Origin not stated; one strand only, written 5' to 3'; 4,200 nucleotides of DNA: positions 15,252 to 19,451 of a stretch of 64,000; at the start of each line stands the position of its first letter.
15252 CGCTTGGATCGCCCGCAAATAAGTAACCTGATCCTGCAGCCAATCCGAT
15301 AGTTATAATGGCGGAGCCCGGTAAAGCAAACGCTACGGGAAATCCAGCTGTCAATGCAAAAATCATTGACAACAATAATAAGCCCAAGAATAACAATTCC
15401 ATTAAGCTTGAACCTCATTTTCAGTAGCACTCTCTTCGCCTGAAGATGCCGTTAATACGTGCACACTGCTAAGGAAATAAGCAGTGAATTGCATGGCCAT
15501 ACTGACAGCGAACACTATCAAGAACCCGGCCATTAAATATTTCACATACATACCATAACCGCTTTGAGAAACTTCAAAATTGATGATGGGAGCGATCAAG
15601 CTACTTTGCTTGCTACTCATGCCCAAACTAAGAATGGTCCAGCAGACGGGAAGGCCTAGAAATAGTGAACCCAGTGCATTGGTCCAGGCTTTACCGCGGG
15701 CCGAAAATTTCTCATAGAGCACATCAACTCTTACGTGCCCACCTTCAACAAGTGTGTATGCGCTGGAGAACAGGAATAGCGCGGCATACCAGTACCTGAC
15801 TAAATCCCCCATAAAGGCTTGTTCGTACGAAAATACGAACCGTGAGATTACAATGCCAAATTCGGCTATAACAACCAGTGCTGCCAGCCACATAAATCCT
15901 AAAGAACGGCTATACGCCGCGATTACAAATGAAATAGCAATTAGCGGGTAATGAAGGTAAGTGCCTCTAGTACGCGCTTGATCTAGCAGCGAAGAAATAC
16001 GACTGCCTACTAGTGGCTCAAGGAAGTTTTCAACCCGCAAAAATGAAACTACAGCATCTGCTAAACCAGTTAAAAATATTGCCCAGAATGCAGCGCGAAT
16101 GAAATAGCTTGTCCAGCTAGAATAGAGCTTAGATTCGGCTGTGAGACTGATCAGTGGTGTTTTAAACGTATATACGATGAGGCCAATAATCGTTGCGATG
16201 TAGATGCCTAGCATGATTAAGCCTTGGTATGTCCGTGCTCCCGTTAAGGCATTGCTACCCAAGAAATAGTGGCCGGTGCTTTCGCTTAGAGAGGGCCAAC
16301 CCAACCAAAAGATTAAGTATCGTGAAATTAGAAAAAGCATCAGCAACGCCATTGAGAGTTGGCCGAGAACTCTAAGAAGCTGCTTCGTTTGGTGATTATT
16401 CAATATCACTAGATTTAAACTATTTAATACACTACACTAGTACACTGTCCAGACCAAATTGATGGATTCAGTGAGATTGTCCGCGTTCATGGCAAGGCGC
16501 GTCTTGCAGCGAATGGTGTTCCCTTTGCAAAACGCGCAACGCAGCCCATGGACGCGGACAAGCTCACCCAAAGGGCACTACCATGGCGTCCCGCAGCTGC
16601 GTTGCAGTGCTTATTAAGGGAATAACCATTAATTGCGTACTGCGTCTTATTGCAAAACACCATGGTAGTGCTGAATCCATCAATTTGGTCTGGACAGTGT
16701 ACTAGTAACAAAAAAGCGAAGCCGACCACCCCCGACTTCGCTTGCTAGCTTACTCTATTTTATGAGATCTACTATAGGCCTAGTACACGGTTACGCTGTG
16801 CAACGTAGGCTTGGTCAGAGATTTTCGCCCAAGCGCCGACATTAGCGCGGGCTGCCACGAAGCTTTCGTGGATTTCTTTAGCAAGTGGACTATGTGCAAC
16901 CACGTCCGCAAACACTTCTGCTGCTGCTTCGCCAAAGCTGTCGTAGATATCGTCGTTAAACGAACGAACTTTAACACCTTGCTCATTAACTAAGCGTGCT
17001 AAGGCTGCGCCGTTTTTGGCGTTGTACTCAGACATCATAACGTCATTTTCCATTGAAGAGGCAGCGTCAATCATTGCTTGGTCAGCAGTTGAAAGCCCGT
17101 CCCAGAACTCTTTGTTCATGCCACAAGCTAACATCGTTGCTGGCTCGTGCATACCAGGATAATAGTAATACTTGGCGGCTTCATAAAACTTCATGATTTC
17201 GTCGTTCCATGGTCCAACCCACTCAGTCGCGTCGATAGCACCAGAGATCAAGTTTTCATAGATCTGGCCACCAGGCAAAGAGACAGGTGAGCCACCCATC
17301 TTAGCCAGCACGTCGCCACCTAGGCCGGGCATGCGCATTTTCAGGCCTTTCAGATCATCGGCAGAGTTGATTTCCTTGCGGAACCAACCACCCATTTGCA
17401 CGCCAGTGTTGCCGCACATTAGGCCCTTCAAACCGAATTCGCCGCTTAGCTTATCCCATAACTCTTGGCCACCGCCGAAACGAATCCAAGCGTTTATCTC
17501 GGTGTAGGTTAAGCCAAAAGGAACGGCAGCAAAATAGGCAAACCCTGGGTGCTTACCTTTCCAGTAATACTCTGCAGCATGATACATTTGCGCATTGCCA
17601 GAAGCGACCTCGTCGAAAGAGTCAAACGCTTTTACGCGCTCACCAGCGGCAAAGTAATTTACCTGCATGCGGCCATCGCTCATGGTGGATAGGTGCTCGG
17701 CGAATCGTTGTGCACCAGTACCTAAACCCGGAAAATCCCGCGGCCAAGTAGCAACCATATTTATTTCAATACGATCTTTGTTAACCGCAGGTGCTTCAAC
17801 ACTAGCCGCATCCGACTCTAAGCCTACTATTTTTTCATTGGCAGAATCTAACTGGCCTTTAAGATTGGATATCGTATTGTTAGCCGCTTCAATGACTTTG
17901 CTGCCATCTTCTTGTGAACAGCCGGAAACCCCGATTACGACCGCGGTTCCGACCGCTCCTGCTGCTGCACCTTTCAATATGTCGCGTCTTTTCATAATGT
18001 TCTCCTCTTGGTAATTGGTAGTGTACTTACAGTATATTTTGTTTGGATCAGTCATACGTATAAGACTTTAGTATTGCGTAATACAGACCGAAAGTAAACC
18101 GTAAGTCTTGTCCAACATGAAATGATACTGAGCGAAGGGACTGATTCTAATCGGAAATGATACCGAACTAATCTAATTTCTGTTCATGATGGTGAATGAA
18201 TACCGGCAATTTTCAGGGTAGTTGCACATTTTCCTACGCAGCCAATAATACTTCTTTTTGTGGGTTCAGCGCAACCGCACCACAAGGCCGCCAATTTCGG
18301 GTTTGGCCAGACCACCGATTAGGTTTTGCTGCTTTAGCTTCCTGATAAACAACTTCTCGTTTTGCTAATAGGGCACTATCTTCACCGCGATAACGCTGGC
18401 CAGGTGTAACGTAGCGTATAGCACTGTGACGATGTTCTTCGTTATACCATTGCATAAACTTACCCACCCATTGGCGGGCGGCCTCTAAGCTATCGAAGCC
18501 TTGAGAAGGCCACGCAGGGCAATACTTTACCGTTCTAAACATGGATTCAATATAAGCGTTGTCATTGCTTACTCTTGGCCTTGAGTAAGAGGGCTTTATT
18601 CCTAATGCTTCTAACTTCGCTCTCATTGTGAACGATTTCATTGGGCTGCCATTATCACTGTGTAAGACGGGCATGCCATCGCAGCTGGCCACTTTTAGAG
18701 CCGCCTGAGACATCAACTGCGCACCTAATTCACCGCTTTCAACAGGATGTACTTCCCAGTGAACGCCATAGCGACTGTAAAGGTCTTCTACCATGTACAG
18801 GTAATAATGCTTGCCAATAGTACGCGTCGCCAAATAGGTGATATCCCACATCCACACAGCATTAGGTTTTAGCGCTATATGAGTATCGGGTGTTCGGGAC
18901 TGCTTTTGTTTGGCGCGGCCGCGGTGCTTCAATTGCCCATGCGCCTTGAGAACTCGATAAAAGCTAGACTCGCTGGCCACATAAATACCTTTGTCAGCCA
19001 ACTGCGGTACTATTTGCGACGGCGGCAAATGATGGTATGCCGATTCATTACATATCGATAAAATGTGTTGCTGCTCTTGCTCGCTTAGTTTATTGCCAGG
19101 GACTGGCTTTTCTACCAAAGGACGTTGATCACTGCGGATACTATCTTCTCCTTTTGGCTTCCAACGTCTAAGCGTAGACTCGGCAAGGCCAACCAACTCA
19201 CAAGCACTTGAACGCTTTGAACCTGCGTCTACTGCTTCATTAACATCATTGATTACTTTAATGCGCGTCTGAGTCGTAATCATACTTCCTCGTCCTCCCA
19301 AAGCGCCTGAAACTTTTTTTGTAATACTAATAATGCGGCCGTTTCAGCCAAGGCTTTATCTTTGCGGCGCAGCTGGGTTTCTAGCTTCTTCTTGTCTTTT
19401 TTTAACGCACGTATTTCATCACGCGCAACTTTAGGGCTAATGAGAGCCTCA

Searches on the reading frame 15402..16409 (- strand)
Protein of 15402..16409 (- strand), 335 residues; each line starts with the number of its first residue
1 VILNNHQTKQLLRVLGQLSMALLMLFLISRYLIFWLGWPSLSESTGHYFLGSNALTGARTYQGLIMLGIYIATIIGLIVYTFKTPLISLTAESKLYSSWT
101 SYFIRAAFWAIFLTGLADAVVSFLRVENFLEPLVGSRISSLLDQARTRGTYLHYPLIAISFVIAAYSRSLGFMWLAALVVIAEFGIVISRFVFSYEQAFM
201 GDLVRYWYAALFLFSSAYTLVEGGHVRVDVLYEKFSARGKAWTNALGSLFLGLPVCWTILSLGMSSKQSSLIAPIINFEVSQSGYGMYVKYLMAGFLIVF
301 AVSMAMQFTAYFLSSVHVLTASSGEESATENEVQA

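Call 30: search_protein_families(library=pfam, proteins=[window:15402-16409:-])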
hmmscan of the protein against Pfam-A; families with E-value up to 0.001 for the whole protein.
window:15402-16409:- (335 aa): 1 family
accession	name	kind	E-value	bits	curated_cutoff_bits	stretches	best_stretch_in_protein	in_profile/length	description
PF04290.18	DctQ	-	9.9e-12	45.3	28.3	1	185-313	7-127/132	Tripartite ATP-independent periplasmic transporters, DctQ component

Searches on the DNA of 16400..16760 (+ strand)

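Call 92: search_rna_families(source=window, start=16400, end=16760, threshold=evalue, max_evalue=1)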
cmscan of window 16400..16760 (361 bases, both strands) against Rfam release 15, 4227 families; matches with E-value up to 1: 0.
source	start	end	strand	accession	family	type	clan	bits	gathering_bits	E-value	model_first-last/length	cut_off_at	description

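Call 99: search_dna_similar(query=window:16436-16706:+, collection=phages, mode=distant, max_evalue=0.01)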
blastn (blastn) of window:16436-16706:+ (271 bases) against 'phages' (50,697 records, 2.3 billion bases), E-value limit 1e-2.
No match.

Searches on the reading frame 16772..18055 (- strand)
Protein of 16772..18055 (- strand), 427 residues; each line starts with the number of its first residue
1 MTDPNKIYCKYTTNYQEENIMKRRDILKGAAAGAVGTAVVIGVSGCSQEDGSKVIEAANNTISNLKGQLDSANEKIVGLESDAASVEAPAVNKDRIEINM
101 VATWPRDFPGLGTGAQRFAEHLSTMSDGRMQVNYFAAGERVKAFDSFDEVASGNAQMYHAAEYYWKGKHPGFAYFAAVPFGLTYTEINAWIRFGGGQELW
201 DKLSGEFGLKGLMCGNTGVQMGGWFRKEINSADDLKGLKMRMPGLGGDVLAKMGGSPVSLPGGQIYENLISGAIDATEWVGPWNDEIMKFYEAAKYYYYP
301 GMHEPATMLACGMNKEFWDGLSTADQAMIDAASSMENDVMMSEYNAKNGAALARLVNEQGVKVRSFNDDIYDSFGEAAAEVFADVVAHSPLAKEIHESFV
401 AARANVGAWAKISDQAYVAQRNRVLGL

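Call 30: search_protein_families(library=pfam, proteins=[window:16772-18055:-])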
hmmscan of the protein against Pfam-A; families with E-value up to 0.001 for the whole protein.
window:16772-18055:- (427 aa): 2 families
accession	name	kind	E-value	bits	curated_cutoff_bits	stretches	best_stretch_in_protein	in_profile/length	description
PF03480.18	DctP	-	1.8e-52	178.9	23.4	1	112-385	12-282/286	Bacterial extracellular solute-binding protein, family 7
PF10518.14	TAT_signal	-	0.00075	19.8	22.7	0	21-39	2-20/21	TAT (twin-arginine translocation) pathway signal sequence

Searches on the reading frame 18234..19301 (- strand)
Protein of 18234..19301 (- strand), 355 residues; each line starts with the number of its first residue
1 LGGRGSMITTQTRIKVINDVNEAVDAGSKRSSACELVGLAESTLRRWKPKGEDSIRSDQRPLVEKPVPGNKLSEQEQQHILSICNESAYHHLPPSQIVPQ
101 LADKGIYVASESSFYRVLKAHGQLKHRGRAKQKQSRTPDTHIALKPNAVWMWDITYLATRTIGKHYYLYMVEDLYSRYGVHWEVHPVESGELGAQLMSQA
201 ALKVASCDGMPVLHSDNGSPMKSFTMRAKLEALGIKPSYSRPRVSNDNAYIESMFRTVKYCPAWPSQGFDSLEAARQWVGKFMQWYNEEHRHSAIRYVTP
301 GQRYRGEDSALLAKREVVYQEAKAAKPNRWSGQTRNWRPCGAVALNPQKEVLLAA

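Call 30: search_protein_families(library=pfam, proteins=[window:18234-19301:-])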
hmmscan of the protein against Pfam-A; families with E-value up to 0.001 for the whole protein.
window:18234-19301:- (355 aa): 3 families
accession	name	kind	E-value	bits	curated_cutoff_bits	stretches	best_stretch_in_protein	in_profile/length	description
PF13683.12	rve_3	-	9.5e-17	61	26.5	1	234-300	2-67/67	Integrase core domain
PF00665.32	rve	-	3.8e-15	56.4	32.6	1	145-243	3-100/102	Integrase core domain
PF13565.12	HTH_32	-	4.8e-09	37.1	33.7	1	43-118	5-73/73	Homeodomain-like domain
